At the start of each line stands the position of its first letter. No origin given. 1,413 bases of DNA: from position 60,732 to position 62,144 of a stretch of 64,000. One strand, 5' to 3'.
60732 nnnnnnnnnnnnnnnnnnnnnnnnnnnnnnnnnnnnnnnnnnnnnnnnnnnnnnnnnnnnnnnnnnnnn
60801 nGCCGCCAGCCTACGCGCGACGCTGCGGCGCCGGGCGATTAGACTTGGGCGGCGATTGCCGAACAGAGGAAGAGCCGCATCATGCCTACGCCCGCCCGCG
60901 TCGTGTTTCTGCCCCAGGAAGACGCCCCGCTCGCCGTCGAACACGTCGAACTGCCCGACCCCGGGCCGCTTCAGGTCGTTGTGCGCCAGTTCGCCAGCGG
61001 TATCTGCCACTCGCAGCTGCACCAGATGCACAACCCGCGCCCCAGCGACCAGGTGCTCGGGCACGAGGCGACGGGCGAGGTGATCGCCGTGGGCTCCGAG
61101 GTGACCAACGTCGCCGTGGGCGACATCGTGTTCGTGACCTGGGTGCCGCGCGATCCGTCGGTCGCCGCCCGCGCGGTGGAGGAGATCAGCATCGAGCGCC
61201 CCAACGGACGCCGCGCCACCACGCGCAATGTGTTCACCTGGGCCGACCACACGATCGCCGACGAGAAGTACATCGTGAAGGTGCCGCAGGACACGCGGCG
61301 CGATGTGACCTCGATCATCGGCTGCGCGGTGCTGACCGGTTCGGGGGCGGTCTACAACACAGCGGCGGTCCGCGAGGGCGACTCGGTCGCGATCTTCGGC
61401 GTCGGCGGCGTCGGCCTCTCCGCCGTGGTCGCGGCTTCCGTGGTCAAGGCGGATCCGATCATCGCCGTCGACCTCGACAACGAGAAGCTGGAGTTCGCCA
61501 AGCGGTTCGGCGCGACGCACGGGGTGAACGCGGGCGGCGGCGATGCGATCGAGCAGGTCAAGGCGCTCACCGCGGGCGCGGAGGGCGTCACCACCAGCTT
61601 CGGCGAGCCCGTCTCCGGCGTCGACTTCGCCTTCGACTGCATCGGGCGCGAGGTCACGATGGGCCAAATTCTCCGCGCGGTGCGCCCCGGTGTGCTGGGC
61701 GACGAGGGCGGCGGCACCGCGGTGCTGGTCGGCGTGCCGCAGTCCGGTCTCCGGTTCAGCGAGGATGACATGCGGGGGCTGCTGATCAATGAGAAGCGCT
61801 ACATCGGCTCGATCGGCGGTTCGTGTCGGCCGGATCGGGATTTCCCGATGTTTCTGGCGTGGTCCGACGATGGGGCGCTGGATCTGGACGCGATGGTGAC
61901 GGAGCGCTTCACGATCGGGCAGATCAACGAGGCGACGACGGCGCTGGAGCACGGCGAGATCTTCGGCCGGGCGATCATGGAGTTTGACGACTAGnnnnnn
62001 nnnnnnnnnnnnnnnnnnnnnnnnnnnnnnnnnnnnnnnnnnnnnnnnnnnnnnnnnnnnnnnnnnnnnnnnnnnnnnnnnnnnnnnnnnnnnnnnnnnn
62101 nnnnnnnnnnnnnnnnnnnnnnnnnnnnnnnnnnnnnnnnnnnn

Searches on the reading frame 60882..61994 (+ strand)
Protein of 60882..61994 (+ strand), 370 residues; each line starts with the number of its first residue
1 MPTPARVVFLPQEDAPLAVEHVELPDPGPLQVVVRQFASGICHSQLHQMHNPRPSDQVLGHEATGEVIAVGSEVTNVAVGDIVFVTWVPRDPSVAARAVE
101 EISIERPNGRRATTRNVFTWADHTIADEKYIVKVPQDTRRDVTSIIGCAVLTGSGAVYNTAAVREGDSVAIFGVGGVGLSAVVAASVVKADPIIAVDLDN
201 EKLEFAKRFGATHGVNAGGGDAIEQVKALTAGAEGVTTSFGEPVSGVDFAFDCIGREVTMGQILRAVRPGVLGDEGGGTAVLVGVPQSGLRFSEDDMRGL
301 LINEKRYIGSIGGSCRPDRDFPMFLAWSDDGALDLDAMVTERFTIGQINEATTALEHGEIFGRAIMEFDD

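Call 69: search_protein_families(library=pfam, proteins=[window:60882-61994:+], max_evalue=0.00001)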
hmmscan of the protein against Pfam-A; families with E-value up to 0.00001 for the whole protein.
window:60882-61994:+ (370 aa): 2 families
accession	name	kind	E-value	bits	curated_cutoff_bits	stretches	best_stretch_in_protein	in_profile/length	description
PF00107.32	ADH_zinc_N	-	2.4e-20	73.2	31.8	1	176-327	1-126/129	Zinc-binding dehydrogenase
PF08240.17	ADH_N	-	1.2e-12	48.4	23.5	1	29-135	2-103/104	Alcohol dehydrogenase GroES-like domain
